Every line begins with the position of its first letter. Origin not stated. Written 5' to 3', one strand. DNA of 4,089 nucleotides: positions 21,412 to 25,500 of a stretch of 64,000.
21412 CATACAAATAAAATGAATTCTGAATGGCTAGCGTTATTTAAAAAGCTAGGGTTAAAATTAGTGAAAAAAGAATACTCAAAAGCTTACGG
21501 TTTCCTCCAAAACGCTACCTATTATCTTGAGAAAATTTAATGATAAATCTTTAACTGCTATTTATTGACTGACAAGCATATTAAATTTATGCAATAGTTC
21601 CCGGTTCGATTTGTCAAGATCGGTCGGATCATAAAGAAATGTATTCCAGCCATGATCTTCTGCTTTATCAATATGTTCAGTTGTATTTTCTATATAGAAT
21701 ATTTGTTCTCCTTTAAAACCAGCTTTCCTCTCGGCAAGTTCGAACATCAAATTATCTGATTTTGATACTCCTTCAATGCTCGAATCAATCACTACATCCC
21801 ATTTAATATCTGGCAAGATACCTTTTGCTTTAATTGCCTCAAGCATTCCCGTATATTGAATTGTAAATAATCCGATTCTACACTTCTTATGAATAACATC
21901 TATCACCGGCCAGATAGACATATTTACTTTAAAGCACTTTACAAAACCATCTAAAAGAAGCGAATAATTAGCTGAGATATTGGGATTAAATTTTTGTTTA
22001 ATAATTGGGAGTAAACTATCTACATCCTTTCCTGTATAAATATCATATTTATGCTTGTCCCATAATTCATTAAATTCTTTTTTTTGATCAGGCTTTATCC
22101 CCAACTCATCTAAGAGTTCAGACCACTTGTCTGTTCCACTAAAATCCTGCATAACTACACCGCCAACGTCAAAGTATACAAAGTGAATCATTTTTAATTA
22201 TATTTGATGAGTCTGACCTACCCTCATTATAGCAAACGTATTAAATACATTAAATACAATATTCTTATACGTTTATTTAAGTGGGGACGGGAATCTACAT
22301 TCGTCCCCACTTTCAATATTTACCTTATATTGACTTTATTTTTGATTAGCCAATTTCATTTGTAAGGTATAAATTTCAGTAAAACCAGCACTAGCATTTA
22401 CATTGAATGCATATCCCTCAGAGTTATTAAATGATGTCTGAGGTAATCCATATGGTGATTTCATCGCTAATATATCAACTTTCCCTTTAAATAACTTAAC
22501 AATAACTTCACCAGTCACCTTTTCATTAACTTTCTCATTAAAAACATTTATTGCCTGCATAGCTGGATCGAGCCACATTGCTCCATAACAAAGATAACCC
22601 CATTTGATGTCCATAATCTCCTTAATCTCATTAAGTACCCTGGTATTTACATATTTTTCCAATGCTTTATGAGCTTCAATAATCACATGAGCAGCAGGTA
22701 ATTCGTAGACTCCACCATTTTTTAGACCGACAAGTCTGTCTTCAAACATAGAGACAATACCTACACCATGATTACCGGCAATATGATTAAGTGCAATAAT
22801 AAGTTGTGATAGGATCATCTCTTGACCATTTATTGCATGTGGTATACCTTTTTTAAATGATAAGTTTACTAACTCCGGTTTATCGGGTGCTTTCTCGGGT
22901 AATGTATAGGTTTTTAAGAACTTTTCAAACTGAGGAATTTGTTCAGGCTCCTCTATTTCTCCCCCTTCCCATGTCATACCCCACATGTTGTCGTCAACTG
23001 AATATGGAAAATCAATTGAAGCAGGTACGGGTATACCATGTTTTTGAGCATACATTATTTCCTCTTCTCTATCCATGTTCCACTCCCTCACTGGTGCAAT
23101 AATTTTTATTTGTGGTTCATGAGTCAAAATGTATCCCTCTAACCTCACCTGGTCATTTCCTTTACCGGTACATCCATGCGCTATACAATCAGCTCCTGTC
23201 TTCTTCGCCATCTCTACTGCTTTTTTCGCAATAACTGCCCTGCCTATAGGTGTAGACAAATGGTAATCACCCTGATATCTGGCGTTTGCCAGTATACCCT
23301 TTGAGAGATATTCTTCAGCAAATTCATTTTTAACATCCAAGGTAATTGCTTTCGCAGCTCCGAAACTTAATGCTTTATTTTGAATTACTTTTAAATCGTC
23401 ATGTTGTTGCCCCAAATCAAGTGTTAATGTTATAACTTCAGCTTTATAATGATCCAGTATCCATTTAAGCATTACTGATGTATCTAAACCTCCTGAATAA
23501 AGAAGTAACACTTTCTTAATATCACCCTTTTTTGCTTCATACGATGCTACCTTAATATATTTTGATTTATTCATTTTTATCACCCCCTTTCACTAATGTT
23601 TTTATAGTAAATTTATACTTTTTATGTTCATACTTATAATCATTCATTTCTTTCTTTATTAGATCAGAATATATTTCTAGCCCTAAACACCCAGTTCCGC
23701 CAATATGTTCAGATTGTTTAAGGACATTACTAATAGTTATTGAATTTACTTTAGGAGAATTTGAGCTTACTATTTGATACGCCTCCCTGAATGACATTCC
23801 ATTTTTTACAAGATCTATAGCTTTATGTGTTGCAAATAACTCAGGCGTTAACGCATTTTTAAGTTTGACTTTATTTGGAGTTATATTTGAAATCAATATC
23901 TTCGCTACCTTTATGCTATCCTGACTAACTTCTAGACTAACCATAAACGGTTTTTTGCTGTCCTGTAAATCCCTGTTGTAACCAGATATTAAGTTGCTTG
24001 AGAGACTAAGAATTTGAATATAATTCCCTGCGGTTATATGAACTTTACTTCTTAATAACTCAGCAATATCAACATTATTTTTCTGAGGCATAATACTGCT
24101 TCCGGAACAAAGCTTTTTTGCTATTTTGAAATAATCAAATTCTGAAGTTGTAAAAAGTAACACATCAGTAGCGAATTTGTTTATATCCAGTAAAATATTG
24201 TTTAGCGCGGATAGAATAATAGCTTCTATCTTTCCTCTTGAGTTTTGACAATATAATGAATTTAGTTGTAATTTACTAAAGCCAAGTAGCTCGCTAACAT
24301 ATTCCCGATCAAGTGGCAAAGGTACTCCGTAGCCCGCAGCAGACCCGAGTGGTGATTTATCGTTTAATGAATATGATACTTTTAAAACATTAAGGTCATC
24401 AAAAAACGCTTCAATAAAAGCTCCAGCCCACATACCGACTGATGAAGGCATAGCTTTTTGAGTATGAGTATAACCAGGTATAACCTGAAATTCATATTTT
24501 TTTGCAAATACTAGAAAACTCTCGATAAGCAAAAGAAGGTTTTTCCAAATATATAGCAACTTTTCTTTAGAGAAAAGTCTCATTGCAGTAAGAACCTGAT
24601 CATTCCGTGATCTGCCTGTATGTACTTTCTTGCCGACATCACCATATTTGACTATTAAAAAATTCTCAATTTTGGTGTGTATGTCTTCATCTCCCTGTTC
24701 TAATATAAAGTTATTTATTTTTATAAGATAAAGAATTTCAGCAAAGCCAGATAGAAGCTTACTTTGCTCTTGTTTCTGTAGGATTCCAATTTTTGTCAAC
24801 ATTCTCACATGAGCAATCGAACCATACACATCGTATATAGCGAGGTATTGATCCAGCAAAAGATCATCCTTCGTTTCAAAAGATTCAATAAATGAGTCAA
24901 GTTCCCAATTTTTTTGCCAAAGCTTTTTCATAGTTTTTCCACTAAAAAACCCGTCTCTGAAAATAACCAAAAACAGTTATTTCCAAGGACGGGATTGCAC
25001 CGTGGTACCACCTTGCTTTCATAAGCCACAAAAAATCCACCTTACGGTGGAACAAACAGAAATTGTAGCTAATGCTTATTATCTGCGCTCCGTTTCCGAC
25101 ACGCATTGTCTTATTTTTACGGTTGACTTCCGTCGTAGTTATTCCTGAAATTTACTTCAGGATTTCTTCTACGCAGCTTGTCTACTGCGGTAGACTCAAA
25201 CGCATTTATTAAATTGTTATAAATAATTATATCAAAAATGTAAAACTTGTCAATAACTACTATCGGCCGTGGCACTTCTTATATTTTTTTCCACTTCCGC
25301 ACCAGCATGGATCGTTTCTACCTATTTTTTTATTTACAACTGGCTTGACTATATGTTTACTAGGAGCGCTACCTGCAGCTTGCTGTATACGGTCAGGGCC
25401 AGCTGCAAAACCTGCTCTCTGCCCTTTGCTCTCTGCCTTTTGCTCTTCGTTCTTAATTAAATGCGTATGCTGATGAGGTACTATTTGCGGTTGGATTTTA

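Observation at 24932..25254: T-box riboswitch-like leader with its own consensus promoter controlling argH-argG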

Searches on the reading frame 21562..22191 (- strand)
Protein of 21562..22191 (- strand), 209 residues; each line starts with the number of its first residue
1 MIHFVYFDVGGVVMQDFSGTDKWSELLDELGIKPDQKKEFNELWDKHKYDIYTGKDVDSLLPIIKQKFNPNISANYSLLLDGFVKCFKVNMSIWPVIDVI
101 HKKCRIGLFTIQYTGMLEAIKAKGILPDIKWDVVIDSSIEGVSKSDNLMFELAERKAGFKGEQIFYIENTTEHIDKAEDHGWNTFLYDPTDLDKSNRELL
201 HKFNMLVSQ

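Call 10: search_protein_families(library=ncbifam, proteins=[window:21562-22191:-])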
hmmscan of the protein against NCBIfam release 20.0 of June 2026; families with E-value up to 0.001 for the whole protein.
window:21562-22191:- (209 aa): 2 families
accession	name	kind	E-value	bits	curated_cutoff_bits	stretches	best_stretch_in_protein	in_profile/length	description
TIGR02247.1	HAD-1A3-hyp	subfamily_domain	7.9e-12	45.3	125.4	1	3-186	3-194/211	epoxide hydrolase N-terminal domain-like phosphatase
TIGR02252.1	DREG-2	subfamily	0.00049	19.9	155.2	0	122-186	140-203/203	HAD hydrolase, REG-2-like, family IA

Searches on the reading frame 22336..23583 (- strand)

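Call 10: search_protein_families(library=ncbifam, proteins=[window:22336-23583:-])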
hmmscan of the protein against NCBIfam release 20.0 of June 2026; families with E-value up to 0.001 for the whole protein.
window:22336-23583:- (415 aa): 8 families
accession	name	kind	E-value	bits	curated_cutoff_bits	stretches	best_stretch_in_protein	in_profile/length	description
NF001770.0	PRK00509.1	equivalog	3.6e-136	454.4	334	1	21-414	3-396/401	argininosuccinate synthase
TIGR00032.1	argG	equivalog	1.4e-125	419.6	268.2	1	24-414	1-391/394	argininosuccinate synthase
NF010392.0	PRK13820.1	equivalog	9.7e-118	393.6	512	1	23-414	3-390/395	argininosuccinate synthase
NF003385.0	PRK04527.1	equivalog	1.5e-63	214.8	603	1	23-407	4-387/401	argininosuccinate synthase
NF038212.1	argG_rel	exception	3.6e-52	177.5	425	1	21-375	13-362/381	argininosuccinate synthase-related protein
NF003779.0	PRK05370.1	equivalog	6e-45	153.9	657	1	23-377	12-378/448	argininosuccinate synthase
TIGR00364.1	TIGR00364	equivalog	2.5e-05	23.9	150.3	1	27-95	3-72/201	7-cyano-7-deazaguanine synthase QueC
NF008317.0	PRK11106.1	equivalog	0.00049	19.5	378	1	23-90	2-71/231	7-cyano-7-deazaguanine synthase QueC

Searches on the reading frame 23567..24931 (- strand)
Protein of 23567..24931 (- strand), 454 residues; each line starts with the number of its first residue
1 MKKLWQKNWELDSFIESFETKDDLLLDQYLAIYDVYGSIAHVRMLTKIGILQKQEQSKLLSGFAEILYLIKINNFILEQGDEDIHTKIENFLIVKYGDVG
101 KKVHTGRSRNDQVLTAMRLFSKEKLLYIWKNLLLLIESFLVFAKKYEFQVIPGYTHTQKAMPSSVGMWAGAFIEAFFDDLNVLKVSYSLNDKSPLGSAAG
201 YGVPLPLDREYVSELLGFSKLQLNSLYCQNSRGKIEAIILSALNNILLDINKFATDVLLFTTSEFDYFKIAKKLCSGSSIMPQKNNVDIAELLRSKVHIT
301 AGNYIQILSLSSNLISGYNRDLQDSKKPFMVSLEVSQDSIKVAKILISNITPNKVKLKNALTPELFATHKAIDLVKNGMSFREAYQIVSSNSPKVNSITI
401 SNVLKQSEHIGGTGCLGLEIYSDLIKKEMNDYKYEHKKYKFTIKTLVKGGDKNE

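Call 10: search_protein_families(library=ncbifam, proteins=[window:23567-24931:-])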
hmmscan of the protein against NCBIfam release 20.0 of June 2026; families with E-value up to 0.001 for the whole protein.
window:23567-24931:- (454 aa): 14 families
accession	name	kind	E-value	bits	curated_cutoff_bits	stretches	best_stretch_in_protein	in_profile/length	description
TIGR00838.1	argH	equivalog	5.9e-91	305.7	279.5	1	22-390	19-388/455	argininosuccinate lyase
NF008964.0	PRK12308.1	equivalog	1.7e-71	241.4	657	1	19-390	18-390/624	argininosuccinate lyase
NF005000.0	PRK06389.1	equivalog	1e-42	146.8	388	1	4-389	3-380/434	argininosuccinate lyase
NF002563.0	PRK02186.1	subfamily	1.1e-40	139.7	625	1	26-389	438-798/890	argininosuccinate lyase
NF005218.0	PRK06705.1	equivalog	9.4e-38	130.2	883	1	38-398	45-399/502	argininosuccinate lyase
NF052535.1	CoM_syn_XcbC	exception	1.3e-26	93.4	575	1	38-389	43-391/495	2-phosphosulfolactate phosphatase XcbC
TIGR00928.1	purB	equivalog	4.8e-20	71.7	326.2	1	91-410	79-406/436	adenylosuccinate lyase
TIGR02426.1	protocat_pcaB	equivalog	1.5e-12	47.2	355.75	1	97-296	87-284/338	3-carboxy-cis,cis-muconate cycloisomerase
NF008909.0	PRK12273.1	subfamily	9e-09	34.7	510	1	102-303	136-345/474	aspartate ammonia-lyase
TIGR00839.1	aspA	equivalog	7.5e-08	31.7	681.2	1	100-304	129-341/468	aspartate ammonia-lyase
NF004631.0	PRK05975.1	equivalog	5.9e-07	28.8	371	1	98-297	97-292/352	3-carboxy-cis,cis-muconate cycloisomerase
NF006554.0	PRK09053.1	equivalog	1.1e-06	27.7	595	1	99-291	99-293/453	3-carboxy-cis,cis-muconate cycloisomerase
NF006500.1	PRK08937.2-4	subfamily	7.5e-06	25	626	1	97-331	95-327/448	adenylosuccinate lyase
NF011092.0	PRK14515.1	subfamily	4e-05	22.6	876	1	102-304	140-350/479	aspartate ammonia-lyase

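Call 11: find_encoding_contigs(protein=window:23567-24931:-, flank=3000, max_places=6)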
Protein window:23567-24931:- (454 aa): no gene with exactly this product is on record in the collection.
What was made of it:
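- Tried and rejected: An exact-sequence look-up of ArgH found no record (call 11).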

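Call 12: find_related_loci(query=window:23567-24931:-, collection=genome_contigs, flank=4000)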
Query window:23567-24931:- (454 aa) in genome_contigs; peptide patterns used: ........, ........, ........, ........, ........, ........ (x = any residue, [..] = any of these).
66 stretches matched a pattern; 27 encode a relative of the query (tblastn E <= 1e-3); 27 distinct loci.
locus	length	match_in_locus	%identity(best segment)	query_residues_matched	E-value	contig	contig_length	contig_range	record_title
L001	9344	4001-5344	63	1-447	0e+0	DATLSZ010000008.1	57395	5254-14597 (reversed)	MAG TPA_asm: Candidatus Acidiferrales bacterium isolate SMAG_U13943 k141_842907, whole genome shotgun sequence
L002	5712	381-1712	57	1-446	1e-166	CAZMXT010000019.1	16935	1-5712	MAG TPA_asm: uncultured Pseudomonadales bacterium isolate SRP128246_co1_515 genome assembly, contig: NODE_7385_length_16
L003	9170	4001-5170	64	1-390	2e-163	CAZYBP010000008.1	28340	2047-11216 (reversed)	MAG TPA_asm: uncultured Gammaproteobacteria bacterium isolate binchicken_co227_340 genome assembly, contig: NODE_2953_le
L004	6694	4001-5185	63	1-394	2e-161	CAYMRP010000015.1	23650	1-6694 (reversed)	MAG TPA_asm: uncultured Gammaproteobacteria bacterium isolate SRP286056_co1_76 genome assembly, contig: NODE_2476_length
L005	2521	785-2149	56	1-448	8e-172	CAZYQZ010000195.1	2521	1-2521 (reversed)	MAG TPA_asm: uncultured Gammaproteobacteria bacterium isolate SRP292972_co1_80 genome assembly, contig: NODE_17138_lengt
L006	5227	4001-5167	61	1-388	5e-159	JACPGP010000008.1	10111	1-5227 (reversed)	MAG: Candidatus Levyibacteriota bacterium isolate NC_groundwater_391_Ag_B-0.1um_40_33 GD18-4_B1_scaffold_146938, whole g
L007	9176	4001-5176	61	1-388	4e-156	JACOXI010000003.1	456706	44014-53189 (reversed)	MAG: Candidatus Daviesbacteria bacterium isolate NC_groundwater_149_Ag_S-0.1um_39_14 S4_GD2017_2_S1_scaffold_3, whole ge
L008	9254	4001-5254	55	1-418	2e-154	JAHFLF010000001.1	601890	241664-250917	MAG: Candidatus Harrisonbacteria bacterium isolate nzgw427 NODE_3_length_601891_cov_5.610981, whole genome shotgun seque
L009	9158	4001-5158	62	1-385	3e-154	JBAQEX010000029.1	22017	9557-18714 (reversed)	MAG: Microgenomates group bacterium isolate MFD12003_ilm_asm_bin69 k127_68464, whole genome shotgun sequence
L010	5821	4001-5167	59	1-388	6e-150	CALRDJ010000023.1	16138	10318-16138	MAG: Candidatus Levybacteria bacterium GW2011_GWA1_37_16 isolate TH-11nov19-213 genome assembly, contig: TH-11nov19-C899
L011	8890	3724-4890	59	1-388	6e-149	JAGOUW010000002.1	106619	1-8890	MAG: Candidatus Levyibacteriota bacterium isolate Gw_Eff_bin_531 Gw_Eff_226_length_106619_cov_9.726618, whole genome sho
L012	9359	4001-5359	60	1-450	9e-177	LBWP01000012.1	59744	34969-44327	MAG: Candidatus Woesebacteria bacterium GW2011_GWA1_39_21 UT39_C0012, whole genome shotgun sequence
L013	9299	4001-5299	50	1-437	2e-142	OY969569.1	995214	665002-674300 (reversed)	MAG: Candidatus Gottesmanbacteria bacterium isolate MFD03899.bin.c.1 genome assembly, chromosome: 1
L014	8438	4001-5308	50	1-436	2e-141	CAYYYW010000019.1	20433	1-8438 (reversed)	MAG TPA_asm: uncultured Gammaproteobacteria bacterium isolate SRP178699_co1_35 genome assembly, contig: NODE_3148_length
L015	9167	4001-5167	62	1-388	1e-161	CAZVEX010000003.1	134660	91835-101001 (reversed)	MAG TPA_asm: uncultured Gammaproteobacteria bacterium isolate binchicken_co38_210 genome assembly, contig: NODE_335_leng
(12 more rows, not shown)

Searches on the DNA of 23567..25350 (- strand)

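Call 4: search_rna_families(source=window, start=24850, end=25350, threshold=evalue, max_evalue=10, show_alignments=5)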
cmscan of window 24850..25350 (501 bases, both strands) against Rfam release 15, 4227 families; matches with E-value up to 10: 11.
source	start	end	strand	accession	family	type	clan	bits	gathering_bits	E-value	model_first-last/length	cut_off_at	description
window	24982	25209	-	RF00230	T-box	Cis-reg; leader;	-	33.1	93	1e-05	1-219/219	no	T-box leader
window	24948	24995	-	RF03995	mir-7957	Gene; miRNA;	-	22.1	76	0.11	1-59/59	no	mir-7957 microRNA precursor family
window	25211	25279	+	RF02428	SpF11_sRNA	Gene; sRNA;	-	17.6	54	5.6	1-95/95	no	Streptococcus sRNA SpF11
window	24932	24993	+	RF01623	ceN23-1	Gene; sRNA;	-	17.2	40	2.1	1-100/100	no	Caenorhabditis sRNA ceN23-1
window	24949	24994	-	RF00984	mir-576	Gene; miRNA;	-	16.4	99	1.5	1-90/90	no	mir-576 microRNA precursor family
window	24938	25006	-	RF03913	mir-992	Gene; miRNA;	-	16.3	79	2.7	1-86/86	no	mir-992 microRNA precursor family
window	24930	25012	-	RF04106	mir-1303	Gene; miRNA;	-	16.3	107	3.2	1-85/85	no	mir-1303 microRNA precursor family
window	24851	24921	-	RF02172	RFPL3-AS1_2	Gene; lncRNA;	-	15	40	0.21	1-71/71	no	RFPL3 antisense RNA 1 conserved region 2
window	24878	24993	-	RF02986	FuFi-1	Gene; sRNA;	-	14.6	59.6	0.79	1-175/175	no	FuFi-1 RNA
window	25032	25051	-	RF00372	sroH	Gene; sRNA;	-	13.4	80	0.65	142-161/161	no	sroH RNA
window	25236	25350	-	RF01447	S_pombe_snR98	Gene; snRNA; snoRNA; HACA-box;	-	11.2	40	4.3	69-212/212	5'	small nucleolar RNA snR98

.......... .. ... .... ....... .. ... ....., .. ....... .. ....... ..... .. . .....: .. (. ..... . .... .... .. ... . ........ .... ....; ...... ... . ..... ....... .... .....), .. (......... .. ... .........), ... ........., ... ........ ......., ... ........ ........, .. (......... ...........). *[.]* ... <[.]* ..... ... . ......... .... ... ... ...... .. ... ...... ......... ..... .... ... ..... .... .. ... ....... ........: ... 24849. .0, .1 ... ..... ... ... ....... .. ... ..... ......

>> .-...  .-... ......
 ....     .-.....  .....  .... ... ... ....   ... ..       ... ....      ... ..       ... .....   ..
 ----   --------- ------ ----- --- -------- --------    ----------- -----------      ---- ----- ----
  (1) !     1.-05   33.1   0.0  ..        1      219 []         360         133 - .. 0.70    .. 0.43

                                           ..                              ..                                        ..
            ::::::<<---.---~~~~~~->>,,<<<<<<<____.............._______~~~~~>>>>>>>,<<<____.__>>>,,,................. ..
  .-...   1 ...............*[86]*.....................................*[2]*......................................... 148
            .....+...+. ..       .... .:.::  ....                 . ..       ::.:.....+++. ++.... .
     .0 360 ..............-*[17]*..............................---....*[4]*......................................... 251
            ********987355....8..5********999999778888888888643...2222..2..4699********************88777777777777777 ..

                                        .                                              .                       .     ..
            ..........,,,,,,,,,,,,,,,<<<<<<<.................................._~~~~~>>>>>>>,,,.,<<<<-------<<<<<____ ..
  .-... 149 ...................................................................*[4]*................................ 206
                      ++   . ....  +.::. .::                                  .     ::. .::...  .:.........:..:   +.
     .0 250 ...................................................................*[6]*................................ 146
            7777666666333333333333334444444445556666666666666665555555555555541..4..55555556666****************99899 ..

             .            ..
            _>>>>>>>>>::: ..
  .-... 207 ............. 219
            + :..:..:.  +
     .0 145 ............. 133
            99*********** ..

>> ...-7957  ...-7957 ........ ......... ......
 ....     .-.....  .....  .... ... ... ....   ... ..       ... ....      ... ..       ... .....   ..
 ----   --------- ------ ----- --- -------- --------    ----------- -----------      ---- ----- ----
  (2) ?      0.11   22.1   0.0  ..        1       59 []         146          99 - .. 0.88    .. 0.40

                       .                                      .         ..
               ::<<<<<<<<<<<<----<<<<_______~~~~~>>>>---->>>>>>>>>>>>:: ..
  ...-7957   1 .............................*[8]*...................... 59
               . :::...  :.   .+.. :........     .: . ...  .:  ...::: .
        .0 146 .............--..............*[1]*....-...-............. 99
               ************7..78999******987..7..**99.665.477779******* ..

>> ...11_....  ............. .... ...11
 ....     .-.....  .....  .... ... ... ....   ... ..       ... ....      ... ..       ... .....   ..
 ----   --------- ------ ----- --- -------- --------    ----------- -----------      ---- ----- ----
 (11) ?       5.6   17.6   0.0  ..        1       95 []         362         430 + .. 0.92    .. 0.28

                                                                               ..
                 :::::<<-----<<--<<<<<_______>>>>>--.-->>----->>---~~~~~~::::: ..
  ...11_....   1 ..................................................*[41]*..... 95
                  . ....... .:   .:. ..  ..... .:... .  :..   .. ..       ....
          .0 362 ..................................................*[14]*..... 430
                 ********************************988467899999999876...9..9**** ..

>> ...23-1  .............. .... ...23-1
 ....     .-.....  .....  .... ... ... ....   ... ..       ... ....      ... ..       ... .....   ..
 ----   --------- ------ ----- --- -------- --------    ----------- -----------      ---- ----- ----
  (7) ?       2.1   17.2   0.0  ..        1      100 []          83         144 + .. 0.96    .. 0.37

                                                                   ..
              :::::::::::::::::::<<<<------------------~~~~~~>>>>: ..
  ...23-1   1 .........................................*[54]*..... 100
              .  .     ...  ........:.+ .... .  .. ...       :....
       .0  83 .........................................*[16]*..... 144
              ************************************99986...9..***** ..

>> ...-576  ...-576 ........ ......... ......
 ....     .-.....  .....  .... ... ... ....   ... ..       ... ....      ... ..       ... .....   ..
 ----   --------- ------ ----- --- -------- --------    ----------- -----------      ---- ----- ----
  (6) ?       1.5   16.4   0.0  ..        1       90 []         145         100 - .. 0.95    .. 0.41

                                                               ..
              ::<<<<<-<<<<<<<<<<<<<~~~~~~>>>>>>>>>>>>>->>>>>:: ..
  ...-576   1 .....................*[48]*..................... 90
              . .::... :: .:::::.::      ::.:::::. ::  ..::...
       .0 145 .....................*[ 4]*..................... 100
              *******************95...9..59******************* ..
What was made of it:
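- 25134..25173 (-): Stem II. The proximal helix is CGUAG/CUACG, the internal loop is purine-rich (AAGAAA / AUAA, S-turn-like), and the distal helix is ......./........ Rfam aligns this stretch to the model's Stem II (call 4).
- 25084..25105 (-): Extra conserved hairpin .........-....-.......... It has a GNRA tetraloop and an internal U.G / G.A / U.G motif. The Rfam T-box consensus has no counterpart. The Rfam alignment treats it as an insertion (call 4).
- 25020..25074 (-): Stem III: an outer helix (25074-25064 with 25031-25020) enclosing an inner hairpin. Rfam aligns this stretch to Stem III (call 4).
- On Class I transcriptional T-box (RF00230): 86 model positions are replaced by 17 nt (call 4).
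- Rfam aligns the helix to Stem II, not Stem I (call 4).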

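Call 20: search_rna_families(sources=[L001, L002, L003, L005, L006, L007, L009, L010, L012, L013, L015, L016, L017, L019, L021, L026], threshold=gathering)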
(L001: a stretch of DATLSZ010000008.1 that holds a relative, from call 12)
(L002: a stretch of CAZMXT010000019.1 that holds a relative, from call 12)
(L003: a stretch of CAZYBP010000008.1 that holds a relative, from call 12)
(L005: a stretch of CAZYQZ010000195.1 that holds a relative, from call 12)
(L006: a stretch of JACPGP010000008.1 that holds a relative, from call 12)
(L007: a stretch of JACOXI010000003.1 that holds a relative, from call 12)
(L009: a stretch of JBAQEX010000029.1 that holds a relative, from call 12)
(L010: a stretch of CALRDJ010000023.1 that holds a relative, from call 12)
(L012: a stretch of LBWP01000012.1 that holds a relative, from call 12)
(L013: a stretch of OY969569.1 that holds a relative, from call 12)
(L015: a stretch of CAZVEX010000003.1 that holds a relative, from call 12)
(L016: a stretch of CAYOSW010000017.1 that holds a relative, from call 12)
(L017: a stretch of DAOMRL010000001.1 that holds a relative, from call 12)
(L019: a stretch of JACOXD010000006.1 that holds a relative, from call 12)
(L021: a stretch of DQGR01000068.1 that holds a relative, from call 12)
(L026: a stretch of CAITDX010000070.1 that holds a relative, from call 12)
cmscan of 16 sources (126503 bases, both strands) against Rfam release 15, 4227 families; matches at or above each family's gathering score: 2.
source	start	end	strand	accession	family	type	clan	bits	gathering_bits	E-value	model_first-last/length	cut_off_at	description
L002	5303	5375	-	RF00005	tRNA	Gene; tRNA;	CL00001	64.5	29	2.1e-11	1-71/71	no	tRNA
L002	3137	3207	-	RF00005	tRNA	Gene; tRNA;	CL00001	63.8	29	3.1e-11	1-71/71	no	tRNA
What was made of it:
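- On Class I transcriptional T-box (RF00230): None of the 16 related loci scanned yields a T-box match at the gathering score (call 20).
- Tried and rejected: On the 16 related loci it found only two tRNA genes in L002 and no T-box (call 20).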
